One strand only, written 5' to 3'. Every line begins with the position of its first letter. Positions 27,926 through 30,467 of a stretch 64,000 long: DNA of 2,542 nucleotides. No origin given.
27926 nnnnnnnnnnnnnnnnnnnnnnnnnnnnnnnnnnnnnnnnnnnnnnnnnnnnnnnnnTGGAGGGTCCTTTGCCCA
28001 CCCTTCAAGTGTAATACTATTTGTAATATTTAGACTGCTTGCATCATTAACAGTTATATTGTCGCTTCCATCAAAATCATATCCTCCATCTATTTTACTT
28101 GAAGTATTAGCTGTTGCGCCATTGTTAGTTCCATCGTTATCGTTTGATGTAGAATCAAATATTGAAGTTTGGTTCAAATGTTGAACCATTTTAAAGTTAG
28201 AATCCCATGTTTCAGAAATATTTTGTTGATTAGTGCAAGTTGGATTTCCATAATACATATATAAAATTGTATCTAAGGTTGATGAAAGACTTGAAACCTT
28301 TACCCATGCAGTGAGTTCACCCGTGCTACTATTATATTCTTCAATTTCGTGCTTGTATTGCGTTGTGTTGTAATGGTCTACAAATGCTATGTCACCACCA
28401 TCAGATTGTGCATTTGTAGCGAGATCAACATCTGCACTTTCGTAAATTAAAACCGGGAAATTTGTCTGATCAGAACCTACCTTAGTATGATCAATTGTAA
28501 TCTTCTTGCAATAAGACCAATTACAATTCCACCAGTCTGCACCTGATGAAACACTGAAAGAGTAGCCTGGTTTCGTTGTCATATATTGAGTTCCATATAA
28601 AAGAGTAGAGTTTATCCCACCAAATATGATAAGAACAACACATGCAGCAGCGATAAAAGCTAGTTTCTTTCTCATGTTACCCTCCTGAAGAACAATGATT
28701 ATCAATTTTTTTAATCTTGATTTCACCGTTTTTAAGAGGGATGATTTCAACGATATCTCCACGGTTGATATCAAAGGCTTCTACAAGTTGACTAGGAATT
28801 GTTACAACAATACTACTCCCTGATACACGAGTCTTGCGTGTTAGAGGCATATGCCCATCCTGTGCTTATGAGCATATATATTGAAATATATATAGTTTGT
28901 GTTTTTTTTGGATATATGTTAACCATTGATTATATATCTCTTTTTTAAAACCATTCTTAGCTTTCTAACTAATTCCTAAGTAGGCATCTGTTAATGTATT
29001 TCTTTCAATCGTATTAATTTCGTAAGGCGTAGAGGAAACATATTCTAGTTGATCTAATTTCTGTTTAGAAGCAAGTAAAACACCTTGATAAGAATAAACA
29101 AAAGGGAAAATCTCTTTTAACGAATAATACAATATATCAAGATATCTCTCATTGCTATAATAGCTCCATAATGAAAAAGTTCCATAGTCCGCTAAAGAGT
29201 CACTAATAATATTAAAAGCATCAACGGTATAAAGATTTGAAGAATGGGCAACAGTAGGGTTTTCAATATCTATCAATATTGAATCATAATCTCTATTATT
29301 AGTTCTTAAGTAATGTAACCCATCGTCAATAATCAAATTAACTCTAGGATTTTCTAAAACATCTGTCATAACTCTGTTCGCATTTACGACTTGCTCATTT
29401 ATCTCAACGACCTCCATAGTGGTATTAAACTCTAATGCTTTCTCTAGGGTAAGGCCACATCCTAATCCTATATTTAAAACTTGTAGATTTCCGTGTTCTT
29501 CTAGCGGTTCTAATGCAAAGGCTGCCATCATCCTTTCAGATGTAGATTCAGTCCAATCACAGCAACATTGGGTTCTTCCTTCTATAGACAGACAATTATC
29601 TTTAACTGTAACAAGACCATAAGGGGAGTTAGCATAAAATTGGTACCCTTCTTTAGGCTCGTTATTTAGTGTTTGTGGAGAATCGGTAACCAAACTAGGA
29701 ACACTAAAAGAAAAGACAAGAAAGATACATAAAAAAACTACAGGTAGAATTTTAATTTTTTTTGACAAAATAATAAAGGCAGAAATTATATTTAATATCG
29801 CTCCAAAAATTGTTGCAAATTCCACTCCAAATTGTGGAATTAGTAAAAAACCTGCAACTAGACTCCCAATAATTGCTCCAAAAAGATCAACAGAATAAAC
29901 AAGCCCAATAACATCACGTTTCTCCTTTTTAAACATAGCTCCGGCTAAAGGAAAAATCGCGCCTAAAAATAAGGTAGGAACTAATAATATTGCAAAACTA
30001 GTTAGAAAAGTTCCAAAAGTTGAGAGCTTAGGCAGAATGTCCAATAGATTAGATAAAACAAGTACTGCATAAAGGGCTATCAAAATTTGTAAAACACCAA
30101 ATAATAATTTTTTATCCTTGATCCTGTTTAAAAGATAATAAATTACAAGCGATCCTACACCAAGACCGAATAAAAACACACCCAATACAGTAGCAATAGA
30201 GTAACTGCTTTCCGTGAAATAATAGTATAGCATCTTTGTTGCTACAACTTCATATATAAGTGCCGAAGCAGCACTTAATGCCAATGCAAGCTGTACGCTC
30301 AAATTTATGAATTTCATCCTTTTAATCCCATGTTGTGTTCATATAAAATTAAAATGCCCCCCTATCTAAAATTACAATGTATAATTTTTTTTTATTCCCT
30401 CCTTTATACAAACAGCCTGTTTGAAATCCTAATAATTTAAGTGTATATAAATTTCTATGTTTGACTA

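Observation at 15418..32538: Candidate dedicated peptidase/substrate surface system: three proteins share the post-signal motif TQYxTT[KR]xxYSF next to a SipW-type peptidase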

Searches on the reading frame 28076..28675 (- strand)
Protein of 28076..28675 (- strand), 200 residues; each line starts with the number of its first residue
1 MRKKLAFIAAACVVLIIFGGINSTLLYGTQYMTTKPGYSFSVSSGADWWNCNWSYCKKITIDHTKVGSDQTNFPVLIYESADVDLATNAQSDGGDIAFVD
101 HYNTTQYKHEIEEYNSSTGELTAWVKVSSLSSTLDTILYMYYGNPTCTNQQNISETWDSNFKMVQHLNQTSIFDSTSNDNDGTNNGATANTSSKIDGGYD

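Call 87: find_related_loci(query=A4, collection=metagenome_contigs, flank=3500)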
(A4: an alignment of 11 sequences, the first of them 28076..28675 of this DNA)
Query A4 (200 aa) in metagenome_contigs; peptide patterns used: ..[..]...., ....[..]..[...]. (x = any residue, [..] = any of these).
600 stretches matched a pattern (row limit reached: there are more); 262 encode a relative of the query (tblastn E <= 1e-3); the best 80 are kept; 80 distinct loci.
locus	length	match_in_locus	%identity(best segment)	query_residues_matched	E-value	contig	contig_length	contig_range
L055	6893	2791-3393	80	1-199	2e-108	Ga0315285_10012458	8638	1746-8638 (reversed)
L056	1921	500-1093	77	1-195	6e-107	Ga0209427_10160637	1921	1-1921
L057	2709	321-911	81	1-195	1e-101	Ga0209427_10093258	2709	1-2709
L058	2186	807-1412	70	1-200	9e-103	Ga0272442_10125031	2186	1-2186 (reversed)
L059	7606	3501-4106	71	1-200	9e-98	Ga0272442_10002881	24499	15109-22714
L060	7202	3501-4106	69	1-200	2e-97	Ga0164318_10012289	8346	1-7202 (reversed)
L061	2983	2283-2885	69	2-200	5e-99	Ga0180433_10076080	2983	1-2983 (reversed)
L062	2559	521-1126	67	1-200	7e-97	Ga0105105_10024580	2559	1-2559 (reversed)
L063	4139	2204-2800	69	4-200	3e-93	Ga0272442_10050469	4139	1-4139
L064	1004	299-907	67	1-200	1e-100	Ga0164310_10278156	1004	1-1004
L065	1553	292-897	71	1-200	7e-98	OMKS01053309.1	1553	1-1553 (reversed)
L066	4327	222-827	66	1-200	2e-91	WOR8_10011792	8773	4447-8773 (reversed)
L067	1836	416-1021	68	1-200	4e-96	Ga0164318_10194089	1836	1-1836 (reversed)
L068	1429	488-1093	66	1-200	2e-96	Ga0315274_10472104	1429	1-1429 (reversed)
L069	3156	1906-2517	66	1-200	3e-91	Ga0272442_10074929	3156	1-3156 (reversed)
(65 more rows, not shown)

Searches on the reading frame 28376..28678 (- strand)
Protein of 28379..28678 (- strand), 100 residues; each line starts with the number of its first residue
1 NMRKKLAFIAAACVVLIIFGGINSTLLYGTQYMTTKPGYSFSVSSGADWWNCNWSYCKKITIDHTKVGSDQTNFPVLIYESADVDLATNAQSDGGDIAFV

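Call 8: search_protein_families(library=ncbifam, proteins=[window:28379-28678:-], max_evalue=1)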
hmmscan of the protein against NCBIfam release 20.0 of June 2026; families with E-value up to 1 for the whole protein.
window:28379-28678:- (100 aa): 0 families

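Call 9: search_protein_families(library=pfam, proteins=[window:28379-28678:-], max_evalue=10)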
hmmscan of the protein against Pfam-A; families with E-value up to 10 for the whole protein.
window:28379-28678:- (100 aa): 1 family
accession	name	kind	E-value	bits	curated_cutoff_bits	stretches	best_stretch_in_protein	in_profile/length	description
PF20563.3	DUF6773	-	0.17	12.1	27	1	3-43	85-125/163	Family of unknown function (DUF6773)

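Call 51: find_homologous_proteins(query=window:28379-28678:-, max_evalue=0.001)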
Query window:28379-28678:- (100 aa): 2 proteins with E <= 0.001 among 3 candidates.
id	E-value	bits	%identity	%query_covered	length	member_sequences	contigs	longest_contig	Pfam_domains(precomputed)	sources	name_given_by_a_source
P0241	3.6e-38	148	64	98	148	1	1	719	-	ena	-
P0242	2.2e-37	145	65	99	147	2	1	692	-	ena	-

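Call 80: search_protein_families(library=ncbifam, proteins=[window:28376-28675:-], max_evalue=10)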
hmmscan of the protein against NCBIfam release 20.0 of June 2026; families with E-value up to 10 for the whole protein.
window:28376-28675:- (100 aa): 0 families

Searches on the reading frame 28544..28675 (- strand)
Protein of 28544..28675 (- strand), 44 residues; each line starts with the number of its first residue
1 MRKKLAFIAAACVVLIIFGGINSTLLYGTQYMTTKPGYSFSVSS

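Call 65: search_protein_representatives(alignment_id=A3)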
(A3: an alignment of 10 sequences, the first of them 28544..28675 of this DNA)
Query: 10 sequences, 38 profile positions. Proteins with E-value up to 0.001 (for the whole library): 37; up to 1e-10: 11; up to 1e-30: 0. The best 37 are listed.
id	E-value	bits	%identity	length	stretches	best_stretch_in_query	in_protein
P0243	1.9e-17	78.8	-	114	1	1-38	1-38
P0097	4.0e-17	77.8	-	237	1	1-38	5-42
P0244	5.3e-17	77.4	-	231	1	1-38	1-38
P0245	2.1e-16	75.5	-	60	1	1-38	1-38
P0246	3.1e-16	74.9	-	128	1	1-38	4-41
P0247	3.4e-16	74.8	-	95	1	1-38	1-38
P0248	6.7e-16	73.9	-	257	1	1-38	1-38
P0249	1.2e-15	73.0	-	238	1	1-38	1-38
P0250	1.8e-15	72.5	-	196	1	1-38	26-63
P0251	2.4e-15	72.1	-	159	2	1-38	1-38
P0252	3.0e-14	68.6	-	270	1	1-38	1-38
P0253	4.7e-10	55.1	-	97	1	2-38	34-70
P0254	1.2e-09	53.9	-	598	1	3-38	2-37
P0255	6.8e-08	48.2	-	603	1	1-38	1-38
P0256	1.5e-07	47.2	-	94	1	3-36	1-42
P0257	2.3e-07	46.5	-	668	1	1-38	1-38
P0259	7.1e-07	45.0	-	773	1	3-38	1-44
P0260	1.3e-06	44.1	-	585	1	3-38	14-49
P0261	1.9e-06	43.6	-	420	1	1-38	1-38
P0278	9.3e-04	35.0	-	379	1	3-36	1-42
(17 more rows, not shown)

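Call 68: search_protein_families(library=pfam, proteins=[P0254, P0257, P0260, P0261, P0259, P0278], max_evalue=1)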
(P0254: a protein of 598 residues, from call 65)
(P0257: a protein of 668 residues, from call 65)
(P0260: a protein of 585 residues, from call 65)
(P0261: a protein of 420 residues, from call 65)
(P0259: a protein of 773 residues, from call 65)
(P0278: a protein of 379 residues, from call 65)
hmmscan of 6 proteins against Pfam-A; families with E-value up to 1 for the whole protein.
P0254 (598 aa): 3 families
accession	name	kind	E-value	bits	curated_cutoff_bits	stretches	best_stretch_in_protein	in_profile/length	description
PF00699.25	Urease_beta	-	8e-06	26.2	25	0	400-433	61-94/98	Urease beta subunit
PF00519.23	PPV_E1_C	-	0.04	13.5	26.5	0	266-317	118-170/289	Papillomavirus helicase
PF05995.18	CDO_I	-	0.063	13.2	23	0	459-503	40-84/170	Cysteine dioxygenase type I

P0257 (668 aa): 3 families
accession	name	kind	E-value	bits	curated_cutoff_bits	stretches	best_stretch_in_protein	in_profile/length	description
PF06739.17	SBBP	-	1.9e-23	82.6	20.5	6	309-331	8-31/38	Beta-propeller repeat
PF01436.27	NHL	-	0.00034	20.9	20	0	316-329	5-18/28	NHL repeat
PF25162.1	DUF7827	-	0.31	11.6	27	0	42-91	7-52/120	Domain of unknown function (DUF7827)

P0260 (585 aa): 0 families

P0261 (420 aa): 1 family
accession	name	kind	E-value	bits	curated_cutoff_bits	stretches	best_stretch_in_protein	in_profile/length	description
PF10988.14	DUF2807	-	0.13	12.4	24.2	1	57-132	67-141/181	Putative auto-transporter adhesin, head GIN domain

P0259 (773 aa): 3 families
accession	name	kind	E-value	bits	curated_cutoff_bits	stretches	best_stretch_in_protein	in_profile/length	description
PF13385.13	Laminin_G_3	-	2.2e-29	103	27.6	1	206-357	2-150/151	Concanavalin A-like lectin/glucanases superfamily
PF10102.14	DUF2341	-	3.9e-10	40.5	23.4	1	92-156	1-64/84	Domain of unknown function (DUF2341)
PF02210.31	Laminin_G_2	-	0.00047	21.1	22.9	1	271-349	39-125/126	Laminin G domain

P0278 (379 aa): 2 families
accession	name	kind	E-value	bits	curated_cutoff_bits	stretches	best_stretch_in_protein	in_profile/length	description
PF13385.13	Laminin_G_3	-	1.1e-17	65.1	27.6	1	199-357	1-150/151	Concanavalin A-like lectin/glucanases superfamily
PF10102.14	DUF2341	-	2.1e-09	38.1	23.4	1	88-154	1-65/84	Domain of unknown function (DUF2341)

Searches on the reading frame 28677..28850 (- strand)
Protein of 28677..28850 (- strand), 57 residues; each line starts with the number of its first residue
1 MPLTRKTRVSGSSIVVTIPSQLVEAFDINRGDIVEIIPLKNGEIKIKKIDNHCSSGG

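Call 79: search_protein_families(library=pfam, proteins=[window:28677-28850:-], max_evalue=0.01)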
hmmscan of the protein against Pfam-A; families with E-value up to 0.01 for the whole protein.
window:28677-28850:- (57 aa): 1 family
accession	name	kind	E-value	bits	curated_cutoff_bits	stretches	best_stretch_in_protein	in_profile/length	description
PF04014.23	MazE_antitoxin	-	1.5e-09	38.1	24.7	1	8-50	2-44/48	Antidote-toxin recognition MazE, bacterial antitoxin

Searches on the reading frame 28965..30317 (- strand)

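Call 7: search_protein_families(library=pfam, proteins=[window:28965-30317:-], max_evalue=0.01)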
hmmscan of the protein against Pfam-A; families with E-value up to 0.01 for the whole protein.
window:28965-30317:- (450 aa): 2 families
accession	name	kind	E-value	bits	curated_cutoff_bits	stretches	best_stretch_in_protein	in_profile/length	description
PF01564.23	Spermine_synth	-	7.4e-10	39.1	22.9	1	262-383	6-130/186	Spermine/spermidine synthase domain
PF07690.21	MFS_1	-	6e-08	32.4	33.4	1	24-182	17-167/347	Major Facilitator Superfamily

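Call 8: search_protein_families(library=ncbifam, proteins=[window:28965-30317:-], max_evalue=1)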
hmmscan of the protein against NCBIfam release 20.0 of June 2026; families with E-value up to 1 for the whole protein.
window:28965-30317:- (450 aa): 10 families
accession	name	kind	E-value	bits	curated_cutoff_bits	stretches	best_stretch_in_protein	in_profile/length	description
NF002956.0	PRK03612.1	equivalog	2.3e-27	95.6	472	1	7-382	21-414/522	polyamine aminopropyltransferase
NF037959.1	MFS_SpdSyn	subfamily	6.8e-20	71.3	40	1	16-407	1-409/480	fused MFS/spermidine synthase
NF002010.0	PRK00811.1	equivalog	1.9e-15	56.9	260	1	273-414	74-224/287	polyamine aminopropyltransferase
TIGR00417.1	speE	equivalog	4e-13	49.3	249.55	1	245-412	44-215/271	spermidine synthase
NF002435.0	PRK01581.1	equivalog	4.7e-11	42.4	537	1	279-400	153-281/374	polyamine aminopropyltransferase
NF003380.0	PRK04457.1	equivalog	6.5e-08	31.9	304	1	277-392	70-187/265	polyamine aminopropyltransferase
TIGR00755.1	ksgA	equivalog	0.018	14.3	171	1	268-336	21-87/256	16S rRNA (adenine(1518)-N(6)/adenine(1519)-N(6))-dimethyltransferase RsmA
TIGR00080.1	pimt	equivalog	0.13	12.1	159.05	1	259-350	60-153/216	protein-L-isoaspartate O-methyltransferase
NF001453.0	PRK00312.1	equivalog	0.19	11.2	188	1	259-356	63-159/217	protein-L-isoaspartate(D-aspartate) O-methyltransferase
TIGR00880.1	2_A_01_02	superfamily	0.52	10.4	131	1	47-183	2-134/141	multidrug resistance protein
